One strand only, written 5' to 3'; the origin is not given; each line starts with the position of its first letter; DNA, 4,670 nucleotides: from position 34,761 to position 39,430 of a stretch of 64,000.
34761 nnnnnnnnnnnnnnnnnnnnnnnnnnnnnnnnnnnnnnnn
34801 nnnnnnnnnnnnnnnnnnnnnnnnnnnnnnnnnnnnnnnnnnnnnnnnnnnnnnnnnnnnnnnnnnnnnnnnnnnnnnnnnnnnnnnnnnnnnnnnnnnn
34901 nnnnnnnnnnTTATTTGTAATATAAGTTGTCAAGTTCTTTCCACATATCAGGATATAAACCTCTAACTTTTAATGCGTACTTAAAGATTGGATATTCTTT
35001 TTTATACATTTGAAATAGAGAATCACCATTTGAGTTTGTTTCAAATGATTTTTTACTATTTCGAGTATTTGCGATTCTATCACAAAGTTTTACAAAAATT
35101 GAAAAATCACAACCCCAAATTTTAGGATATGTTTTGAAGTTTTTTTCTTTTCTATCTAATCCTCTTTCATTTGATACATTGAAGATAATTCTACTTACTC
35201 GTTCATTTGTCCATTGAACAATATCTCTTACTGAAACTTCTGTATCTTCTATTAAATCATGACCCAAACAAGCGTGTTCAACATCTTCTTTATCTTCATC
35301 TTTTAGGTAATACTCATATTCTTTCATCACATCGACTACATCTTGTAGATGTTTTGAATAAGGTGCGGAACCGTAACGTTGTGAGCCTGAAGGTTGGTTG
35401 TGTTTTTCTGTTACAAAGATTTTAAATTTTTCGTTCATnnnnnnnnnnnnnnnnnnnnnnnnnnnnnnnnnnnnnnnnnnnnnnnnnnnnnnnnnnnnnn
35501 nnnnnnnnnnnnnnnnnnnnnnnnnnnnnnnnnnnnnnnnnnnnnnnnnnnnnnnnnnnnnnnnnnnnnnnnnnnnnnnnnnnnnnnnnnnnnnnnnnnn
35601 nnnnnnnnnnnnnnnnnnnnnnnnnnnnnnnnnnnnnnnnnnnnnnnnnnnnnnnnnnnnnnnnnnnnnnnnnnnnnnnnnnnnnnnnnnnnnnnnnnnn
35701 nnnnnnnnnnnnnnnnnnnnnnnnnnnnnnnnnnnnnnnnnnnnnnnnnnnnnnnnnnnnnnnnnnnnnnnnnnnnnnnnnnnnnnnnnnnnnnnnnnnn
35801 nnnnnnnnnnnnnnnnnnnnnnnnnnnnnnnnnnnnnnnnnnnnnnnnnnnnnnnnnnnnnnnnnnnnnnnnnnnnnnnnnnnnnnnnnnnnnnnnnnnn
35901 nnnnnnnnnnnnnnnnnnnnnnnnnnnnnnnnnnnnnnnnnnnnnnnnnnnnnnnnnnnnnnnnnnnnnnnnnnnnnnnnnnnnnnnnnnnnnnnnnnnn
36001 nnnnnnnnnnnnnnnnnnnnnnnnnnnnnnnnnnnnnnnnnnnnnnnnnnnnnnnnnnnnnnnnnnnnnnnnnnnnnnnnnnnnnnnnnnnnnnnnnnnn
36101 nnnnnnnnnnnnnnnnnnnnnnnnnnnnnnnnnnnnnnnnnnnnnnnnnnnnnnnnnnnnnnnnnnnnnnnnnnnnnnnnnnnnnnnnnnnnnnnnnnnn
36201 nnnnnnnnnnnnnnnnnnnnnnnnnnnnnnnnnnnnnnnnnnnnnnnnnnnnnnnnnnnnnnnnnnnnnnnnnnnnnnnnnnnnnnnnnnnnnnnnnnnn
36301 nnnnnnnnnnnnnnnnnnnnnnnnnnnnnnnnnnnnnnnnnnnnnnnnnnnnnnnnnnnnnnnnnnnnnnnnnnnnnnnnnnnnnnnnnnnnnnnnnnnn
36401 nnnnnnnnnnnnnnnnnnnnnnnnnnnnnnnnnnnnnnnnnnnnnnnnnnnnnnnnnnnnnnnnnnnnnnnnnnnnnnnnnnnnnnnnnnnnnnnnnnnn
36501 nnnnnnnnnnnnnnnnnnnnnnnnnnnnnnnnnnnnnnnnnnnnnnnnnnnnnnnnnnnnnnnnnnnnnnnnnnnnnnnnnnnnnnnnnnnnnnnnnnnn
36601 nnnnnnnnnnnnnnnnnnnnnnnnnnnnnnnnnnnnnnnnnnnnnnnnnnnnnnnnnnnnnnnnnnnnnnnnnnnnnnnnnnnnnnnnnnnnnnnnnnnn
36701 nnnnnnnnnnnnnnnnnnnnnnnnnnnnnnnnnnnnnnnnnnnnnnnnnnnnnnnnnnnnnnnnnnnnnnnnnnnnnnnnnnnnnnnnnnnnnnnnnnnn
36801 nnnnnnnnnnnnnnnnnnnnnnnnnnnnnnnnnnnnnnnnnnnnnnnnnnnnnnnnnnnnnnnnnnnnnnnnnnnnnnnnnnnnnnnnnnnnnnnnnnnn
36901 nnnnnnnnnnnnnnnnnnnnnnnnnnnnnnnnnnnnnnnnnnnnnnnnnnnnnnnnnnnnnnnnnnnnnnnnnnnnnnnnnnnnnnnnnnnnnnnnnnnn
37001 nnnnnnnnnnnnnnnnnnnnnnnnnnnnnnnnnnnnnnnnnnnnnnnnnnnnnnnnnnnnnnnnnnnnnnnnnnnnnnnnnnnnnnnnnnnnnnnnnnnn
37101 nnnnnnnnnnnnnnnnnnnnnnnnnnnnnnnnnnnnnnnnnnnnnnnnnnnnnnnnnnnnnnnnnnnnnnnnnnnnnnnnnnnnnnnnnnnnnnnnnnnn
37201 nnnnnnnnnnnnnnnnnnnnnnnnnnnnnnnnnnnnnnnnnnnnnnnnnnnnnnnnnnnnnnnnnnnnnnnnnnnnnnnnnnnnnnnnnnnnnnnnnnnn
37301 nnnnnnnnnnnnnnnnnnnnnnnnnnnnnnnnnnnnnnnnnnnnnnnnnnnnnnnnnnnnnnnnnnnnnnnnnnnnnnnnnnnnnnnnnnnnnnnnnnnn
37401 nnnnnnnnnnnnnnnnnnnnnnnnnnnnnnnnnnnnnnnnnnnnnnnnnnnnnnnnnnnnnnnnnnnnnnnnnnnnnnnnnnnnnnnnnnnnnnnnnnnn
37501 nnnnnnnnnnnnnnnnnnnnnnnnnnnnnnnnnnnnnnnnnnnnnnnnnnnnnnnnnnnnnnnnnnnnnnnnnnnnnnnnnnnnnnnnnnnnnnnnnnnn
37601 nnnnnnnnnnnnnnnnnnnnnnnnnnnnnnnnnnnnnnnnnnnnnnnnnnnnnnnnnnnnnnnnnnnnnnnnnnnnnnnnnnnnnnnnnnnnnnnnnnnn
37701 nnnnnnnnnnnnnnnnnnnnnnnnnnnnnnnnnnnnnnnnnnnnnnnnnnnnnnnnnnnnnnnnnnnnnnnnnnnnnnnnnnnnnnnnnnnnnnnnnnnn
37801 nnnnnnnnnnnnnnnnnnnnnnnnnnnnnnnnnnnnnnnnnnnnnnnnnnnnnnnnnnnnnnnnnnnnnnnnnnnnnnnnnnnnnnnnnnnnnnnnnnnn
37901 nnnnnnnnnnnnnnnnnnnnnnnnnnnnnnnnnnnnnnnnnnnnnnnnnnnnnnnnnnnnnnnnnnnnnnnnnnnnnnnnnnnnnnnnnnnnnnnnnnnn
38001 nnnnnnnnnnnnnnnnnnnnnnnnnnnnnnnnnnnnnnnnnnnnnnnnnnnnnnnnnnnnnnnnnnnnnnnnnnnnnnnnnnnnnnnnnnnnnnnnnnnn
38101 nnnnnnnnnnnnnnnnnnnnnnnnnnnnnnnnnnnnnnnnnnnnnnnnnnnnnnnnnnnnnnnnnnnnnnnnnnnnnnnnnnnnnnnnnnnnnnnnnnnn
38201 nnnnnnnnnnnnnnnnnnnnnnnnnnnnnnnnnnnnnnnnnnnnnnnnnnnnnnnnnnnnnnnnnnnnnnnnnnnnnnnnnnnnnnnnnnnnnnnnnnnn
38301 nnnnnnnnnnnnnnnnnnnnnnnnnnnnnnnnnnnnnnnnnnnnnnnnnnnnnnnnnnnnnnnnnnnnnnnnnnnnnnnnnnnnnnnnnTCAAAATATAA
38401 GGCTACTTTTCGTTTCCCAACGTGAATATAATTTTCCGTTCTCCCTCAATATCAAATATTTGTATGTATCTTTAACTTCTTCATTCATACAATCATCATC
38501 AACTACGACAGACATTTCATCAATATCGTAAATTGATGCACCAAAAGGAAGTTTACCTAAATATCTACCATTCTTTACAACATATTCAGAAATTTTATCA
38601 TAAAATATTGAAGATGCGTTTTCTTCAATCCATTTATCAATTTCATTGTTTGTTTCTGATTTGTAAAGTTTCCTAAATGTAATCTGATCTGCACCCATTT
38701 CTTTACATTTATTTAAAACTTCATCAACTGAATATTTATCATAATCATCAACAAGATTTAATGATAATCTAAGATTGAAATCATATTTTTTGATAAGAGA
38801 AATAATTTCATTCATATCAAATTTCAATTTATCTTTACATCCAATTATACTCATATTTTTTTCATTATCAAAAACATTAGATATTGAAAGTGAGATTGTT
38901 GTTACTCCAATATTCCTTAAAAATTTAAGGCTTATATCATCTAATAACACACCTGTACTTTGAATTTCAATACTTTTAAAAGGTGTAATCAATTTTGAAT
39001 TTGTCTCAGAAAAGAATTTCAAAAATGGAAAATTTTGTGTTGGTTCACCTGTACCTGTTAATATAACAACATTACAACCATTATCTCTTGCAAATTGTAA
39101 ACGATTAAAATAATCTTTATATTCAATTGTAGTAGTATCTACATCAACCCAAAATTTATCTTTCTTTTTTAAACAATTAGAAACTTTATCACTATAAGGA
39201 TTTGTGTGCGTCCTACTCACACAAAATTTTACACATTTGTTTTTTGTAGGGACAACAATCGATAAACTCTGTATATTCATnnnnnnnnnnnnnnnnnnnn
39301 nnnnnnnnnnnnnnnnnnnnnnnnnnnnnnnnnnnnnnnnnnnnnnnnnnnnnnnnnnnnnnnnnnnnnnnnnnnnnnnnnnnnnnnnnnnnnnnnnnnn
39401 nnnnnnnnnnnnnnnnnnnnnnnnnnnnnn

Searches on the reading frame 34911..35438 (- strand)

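Call 71: search_protein_families(library=pfam, max_evalue=1, proteins=[window:34911-35438:-])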
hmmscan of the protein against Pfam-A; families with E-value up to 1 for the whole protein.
window:34911-35438:- (175 aa): 4 families
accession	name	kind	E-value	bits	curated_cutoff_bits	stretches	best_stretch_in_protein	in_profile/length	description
PF13328.12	HD_4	-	0.0022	18.2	27.2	1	11-128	7-127/156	HD domain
PF16652.11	PH_13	-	0.036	14.4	27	1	110-160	45-91/155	Pleckstrin homology domain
PF24116.1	DUF7390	-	0.093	13.5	28.4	1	34-129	13-103/118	Domain of unknown function (DUF7390)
PF01966.28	HD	-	0.17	12.7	22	1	29-68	3-42/116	HD domain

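Call 83: search_protein_families(library=phrogs, max_evalue=0.01, proteins=[window:34911-35438:-])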
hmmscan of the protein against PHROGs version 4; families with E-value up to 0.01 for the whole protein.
window:34911-35438:- (175 aa): 4 families
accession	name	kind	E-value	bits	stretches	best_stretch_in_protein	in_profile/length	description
phrog_990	-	other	4.9e-21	76.4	1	18-158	167-297/374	metal-dependent phosphohydrolase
phrog_15275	-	unknown function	1.8e-06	28.8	1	14-131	38-154/223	-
phrog_32047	-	other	0.0027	18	1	18-75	40-92/301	phosphohydrolase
phrog_2686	-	unknown function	0.0058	17.5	1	34-131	32-129/153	-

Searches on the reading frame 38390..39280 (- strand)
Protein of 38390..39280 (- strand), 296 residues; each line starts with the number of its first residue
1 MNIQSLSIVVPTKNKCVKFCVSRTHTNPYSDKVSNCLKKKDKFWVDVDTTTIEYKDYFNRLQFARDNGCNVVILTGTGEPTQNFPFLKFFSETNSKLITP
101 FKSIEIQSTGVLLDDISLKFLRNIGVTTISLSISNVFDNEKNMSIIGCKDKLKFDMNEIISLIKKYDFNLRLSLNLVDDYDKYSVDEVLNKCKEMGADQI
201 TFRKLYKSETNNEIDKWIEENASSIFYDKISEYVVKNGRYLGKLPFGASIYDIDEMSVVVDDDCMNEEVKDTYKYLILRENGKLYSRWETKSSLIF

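Call 12: search_protein_families(library=pfam, proteins=[window:38390-39280:-], max_evalue=0.001)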
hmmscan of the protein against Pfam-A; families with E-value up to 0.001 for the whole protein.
window:38390-39280:- (296 aa): 1 family
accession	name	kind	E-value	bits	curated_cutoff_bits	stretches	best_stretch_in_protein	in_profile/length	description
PF04055.27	Radical_SAM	-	5.3e-06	27.1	29.5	1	56-136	32-112/166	Radical SAM superfamily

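Call 83: search_protein_families(library=phrogs, max_evalue=0.01, proteins=[window:38390-39280:-])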
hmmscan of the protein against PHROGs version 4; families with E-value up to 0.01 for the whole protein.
window:38390-39280:- (296 aa): 0 families
